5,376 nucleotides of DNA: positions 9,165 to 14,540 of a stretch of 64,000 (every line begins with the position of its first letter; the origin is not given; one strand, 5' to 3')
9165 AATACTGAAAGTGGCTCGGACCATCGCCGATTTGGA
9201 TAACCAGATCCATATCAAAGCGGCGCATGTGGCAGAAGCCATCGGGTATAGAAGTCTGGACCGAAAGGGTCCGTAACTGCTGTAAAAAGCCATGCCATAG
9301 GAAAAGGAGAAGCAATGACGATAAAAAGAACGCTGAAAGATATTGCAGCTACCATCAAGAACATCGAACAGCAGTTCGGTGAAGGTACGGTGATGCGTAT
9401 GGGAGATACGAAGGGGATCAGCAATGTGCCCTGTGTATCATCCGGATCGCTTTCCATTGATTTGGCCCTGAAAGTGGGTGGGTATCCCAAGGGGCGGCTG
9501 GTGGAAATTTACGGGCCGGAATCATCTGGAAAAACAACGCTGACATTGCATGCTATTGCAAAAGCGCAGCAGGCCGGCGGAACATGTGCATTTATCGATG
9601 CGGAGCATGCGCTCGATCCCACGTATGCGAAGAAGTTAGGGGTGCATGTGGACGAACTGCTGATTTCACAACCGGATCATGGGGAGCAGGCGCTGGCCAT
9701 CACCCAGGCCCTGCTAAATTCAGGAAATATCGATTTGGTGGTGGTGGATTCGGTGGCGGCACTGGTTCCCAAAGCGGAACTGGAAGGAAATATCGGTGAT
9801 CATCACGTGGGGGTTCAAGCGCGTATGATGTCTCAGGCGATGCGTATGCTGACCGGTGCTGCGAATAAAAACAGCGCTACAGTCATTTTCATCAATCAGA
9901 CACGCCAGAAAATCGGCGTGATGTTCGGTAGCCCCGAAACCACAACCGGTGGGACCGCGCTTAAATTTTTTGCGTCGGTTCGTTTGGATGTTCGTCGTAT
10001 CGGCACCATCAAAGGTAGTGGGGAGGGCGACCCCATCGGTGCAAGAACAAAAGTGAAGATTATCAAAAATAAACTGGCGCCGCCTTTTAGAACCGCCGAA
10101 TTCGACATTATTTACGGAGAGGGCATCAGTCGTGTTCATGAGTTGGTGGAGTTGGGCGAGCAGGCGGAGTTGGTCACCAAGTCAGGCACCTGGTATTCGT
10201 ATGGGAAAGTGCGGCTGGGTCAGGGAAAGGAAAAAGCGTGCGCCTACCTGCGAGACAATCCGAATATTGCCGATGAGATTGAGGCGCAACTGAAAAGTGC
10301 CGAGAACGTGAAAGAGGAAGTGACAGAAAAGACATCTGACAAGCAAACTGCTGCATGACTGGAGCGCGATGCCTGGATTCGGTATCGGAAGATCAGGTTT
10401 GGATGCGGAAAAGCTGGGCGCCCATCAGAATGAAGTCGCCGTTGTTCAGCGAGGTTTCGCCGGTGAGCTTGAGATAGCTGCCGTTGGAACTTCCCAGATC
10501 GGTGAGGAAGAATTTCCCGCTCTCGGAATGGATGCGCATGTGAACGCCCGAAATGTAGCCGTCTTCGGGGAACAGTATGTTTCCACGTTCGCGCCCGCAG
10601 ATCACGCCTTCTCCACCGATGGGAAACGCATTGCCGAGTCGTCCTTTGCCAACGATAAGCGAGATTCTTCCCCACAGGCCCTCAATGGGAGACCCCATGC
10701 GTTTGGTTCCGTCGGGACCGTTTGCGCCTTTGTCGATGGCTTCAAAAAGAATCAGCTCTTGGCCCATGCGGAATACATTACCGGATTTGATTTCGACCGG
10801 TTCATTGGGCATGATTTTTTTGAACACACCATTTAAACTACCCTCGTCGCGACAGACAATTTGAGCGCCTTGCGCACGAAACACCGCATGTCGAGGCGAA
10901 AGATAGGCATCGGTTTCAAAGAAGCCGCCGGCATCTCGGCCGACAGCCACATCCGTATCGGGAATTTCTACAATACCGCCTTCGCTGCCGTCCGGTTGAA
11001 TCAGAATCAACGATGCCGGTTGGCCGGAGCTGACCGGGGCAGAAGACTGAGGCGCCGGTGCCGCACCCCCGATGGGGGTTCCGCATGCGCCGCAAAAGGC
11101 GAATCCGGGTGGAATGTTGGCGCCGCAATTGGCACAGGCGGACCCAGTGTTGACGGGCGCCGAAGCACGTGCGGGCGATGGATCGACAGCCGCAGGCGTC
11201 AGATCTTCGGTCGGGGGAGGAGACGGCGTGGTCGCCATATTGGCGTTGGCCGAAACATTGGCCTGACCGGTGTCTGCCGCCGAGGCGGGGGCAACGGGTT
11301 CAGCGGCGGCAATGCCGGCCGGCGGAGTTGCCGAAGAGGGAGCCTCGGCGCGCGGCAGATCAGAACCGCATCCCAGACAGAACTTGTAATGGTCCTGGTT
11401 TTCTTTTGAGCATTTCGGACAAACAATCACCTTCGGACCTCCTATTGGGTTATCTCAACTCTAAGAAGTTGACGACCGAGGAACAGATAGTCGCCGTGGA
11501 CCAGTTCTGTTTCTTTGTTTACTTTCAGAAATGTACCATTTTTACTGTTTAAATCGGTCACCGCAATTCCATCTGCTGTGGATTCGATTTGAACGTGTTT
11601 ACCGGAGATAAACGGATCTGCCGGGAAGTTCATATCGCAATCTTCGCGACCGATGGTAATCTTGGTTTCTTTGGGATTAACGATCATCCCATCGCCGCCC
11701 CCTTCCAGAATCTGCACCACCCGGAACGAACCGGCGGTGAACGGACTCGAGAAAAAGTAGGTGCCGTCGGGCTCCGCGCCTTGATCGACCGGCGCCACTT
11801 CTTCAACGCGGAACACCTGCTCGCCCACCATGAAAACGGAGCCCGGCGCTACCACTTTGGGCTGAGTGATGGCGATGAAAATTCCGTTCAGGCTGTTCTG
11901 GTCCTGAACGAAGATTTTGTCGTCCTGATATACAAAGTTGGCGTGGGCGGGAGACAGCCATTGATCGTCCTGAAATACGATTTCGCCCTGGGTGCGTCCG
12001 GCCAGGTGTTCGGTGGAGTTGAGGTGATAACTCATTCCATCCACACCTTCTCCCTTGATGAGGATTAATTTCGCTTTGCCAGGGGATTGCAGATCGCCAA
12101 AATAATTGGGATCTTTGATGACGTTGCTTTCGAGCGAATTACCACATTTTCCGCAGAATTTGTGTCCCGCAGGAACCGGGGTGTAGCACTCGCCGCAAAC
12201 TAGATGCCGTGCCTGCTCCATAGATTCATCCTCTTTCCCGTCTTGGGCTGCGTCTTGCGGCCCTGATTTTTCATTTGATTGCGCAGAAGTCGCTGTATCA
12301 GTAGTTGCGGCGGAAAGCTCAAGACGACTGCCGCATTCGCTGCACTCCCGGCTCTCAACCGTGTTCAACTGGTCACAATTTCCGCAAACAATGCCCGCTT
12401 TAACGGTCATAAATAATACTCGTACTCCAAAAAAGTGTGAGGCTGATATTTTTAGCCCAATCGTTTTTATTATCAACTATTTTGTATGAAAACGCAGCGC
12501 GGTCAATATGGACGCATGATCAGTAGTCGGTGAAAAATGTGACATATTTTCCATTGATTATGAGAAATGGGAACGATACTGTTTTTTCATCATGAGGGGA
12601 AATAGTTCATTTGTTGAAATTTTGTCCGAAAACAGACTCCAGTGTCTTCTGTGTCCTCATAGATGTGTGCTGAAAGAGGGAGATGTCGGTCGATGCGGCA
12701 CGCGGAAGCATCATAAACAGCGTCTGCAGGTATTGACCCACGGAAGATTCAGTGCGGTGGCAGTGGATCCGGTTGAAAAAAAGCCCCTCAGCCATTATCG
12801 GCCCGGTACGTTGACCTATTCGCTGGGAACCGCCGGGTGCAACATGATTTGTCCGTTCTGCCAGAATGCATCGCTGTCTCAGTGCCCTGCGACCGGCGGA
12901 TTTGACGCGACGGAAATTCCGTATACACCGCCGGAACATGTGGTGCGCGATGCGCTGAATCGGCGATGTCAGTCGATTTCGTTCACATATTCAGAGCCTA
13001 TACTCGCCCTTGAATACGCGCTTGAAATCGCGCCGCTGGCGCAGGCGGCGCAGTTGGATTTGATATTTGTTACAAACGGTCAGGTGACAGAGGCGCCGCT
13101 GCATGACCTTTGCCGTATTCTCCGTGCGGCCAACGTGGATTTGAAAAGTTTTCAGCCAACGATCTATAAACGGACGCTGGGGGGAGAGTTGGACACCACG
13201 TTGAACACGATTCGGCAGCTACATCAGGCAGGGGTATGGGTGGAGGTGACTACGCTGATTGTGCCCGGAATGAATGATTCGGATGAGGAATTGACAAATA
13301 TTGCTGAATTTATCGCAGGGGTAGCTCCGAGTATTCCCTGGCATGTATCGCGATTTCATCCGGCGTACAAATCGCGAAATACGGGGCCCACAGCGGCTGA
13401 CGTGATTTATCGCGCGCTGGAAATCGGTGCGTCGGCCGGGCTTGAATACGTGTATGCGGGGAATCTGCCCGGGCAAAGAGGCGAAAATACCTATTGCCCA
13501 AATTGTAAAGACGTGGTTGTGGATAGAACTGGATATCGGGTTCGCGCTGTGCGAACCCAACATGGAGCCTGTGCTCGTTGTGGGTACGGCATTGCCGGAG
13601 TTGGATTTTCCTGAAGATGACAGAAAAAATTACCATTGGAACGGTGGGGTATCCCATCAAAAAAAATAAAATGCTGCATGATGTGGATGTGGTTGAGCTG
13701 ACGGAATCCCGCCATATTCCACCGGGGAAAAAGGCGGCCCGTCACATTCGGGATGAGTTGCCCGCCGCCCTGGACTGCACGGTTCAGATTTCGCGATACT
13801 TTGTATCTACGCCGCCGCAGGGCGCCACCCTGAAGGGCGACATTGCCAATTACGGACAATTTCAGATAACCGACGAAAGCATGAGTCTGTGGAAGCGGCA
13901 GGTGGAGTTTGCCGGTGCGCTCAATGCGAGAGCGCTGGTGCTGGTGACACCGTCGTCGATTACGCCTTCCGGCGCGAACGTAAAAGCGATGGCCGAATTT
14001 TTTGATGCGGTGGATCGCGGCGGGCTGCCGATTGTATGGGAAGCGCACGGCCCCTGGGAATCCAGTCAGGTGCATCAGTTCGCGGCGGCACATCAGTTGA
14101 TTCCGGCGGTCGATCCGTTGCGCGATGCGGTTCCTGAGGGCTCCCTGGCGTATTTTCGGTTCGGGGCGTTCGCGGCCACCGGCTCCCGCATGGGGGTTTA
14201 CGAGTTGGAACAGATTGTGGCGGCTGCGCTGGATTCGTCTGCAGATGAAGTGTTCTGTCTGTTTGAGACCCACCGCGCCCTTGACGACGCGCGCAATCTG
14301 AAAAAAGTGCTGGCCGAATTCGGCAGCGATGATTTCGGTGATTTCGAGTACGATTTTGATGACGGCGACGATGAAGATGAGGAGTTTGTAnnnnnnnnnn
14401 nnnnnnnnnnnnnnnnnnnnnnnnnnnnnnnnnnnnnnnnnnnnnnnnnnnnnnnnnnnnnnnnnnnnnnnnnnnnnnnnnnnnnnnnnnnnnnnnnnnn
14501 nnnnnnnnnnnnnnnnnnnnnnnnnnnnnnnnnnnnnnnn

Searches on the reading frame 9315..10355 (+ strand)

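Call 81: search_protein_families(library=pfam, proteins=[window:9315-10355:+], max_evalue=0.001)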
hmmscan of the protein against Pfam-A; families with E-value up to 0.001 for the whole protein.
window:9315-10355:+ (347 aa): 8 families
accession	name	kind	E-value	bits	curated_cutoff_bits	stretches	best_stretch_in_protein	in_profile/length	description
PF00154.27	RecA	-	8.9e-130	432.2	27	1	8-272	1-262/262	recA bacterial DNA recombination protein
PF21096.2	RecA_C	-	1.8e-20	73.3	27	1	276-328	2-54/57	RecA C-terminal domain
PF08423.17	Rad51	-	5.6e-09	36.1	22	1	38-228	5-211/244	Rad51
PF06745.19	ATPase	-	1.3e-05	25.2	26.6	1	49-112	9-74/231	KaiC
PF13481.12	AAA_25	-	0.00015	21.9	27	0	56-155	29-159/195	AAA domain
PF01637.24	ATPase_2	-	0.00026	21.3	33.2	1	64-108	24-68/225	ATPase domain predominantly from Archaea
PF13191.12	AAA_16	-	0.00048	21.1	32.6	1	60-194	24-139/167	AAA ATPase domain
PF13479.12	AAA_24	-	0.00089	19.6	27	0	64-152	6-78/195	AAA domain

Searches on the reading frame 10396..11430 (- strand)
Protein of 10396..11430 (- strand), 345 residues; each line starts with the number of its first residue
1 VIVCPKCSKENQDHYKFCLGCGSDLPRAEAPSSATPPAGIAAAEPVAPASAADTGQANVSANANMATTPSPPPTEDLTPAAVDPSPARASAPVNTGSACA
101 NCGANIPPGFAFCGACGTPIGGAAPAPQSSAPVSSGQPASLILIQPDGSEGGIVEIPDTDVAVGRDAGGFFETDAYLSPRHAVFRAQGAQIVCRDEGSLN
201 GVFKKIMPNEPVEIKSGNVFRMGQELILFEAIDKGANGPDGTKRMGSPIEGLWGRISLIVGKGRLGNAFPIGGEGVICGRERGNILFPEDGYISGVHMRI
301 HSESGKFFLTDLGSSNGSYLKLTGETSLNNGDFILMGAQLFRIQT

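Call 81: search_protein_families(library=pfam, proteins=[window:10396-11430:-], max_evalue=0.001)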
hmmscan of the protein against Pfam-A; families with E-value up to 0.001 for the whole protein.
window:10396-11430:- (345 aa): 8 families
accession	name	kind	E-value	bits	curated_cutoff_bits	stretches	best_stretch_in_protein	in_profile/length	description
PF00498.31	FHA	-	3.4e-17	63.1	20.7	2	277-337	2-67/67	FHA domain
PF13240.11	Zn_Ribbon_1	-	9.5e-12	44.8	25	2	4-25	2-23/23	zinc-ribbon domain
PF12773.13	DZR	-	1.1e-10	41.9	27.3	2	99-120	1-22/45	Double zinc ribbon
PF24463.1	DUF7577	-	1.4e-09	37.8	28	2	2-26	3-27/27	Domain of unknown function (DUF7577)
PF16697.10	Yop-YscD_cpl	-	6.2e-09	36.4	33.2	0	266-344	9-91/94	Inner membrane component of T3SS, cytoplasmic domain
PF17032.10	Zn_ribbon_15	-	2.9e-05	25.2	28.9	0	93-117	49-73/73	zinc-ribbon family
PF18912.6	DZR_2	-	0.00043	20.5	27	0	95-121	20-47/56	Double zinc ribbon domain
PF13248.11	Zn_ribbon_3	-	0.00062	19.6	27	0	99-120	5-26/26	zinc-ribbon domain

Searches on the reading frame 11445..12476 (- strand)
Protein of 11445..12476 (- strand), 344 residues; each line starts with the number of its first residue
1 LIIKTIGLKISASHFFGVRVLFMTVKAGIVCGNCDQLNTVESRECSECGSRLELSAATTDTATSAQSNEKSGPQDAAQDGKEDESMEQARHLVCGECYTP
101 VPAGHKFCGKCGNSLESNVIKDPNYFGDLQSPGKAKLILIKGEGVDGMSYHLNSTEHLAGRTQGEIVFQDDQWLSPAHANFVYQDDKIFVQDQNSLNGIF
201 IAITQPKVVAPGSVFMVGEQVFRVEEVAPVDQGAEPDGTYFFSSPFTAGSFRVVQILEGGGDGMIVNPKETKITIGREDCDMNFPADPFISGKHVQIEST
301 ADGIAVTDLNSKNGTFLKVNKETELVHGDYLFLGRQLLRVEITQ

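Call 81: search_protein_families(library=pfam, proteins=[window:11445-12476:-], max_evalue=0.001)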
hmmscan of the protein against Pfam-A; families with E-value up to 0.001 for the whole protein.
window:11445-12476:- (344 aa): 6 families
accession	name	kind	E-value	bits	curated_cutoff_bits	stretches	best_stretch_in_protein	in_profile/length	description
PF00498.31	FHA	-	3.5e-20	72.6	20.7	2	273-334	1-67/67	FHA domain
PF16697.10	Yop-YscD_cpl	-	1.5e-14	54.4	33.2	2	256-340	2-90/94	Inner membrane component of T3SS, cytoplasmic domain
PF12773.13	DZR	-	9.8e-08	32.5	27.3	1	31-112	1-45/45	Double zinc ribbon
PF13240.11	Zn_Ribbon_1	-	6.6e-07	29.4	25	1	94-115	2-23/23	zinc-ribbon domain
PF18912.6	DZR_2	-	2.8e-05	24.3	27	0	87-118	17-49/56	Double zinc ribbon domain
PF17032.10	Zn_ribbon_15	-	7.1e-05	24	28.9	0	86-112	47-73/73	zinc-ribbon family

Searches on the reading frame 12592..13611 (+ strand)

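Call 81: search_protein_families(library=pfam, proteins=[window:12592-13611:+], max_evalue=0.001)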
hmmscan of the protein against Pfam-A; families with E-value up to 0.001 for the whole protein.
window:12592-13611:+ (340 aa): 1 family
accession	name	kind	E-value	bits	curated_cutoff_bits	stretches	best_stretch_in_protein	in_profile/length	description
PF04055.27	Radical_SAM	-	3e-17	63.7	29.5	1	80-239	4-164/166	Radical SAM superfamily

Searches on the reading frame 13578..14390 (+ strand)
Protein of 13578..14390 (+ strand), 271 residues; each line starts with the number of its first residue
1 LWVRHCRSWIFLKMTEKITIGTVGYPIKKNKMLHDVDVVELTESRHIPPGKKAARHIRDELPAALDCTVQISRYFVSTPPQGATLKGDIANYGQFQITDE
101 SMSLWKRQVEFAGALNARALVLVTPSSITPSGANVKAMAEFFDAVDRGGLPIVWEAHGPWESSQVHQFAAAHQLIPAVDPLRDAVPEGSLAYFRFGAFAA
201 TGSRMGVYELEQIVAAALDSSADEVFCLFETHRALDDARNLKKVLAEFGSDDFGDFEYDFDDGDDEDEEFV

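Call 81: search_protein_families(library=pfam, proteins=[window:13578-14390:+], max_evalue=0.001)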
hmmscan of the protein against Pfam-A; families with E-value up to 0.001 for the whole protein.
window:13578-14390:+ (271 aa): 1 family
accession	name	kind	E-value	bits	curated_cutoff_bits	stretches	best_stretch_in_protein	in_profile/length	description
PF01904.24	DUF72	-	1.7e-05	25.4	25.3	1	36-242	18-215/217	Protein of unknown function DUF72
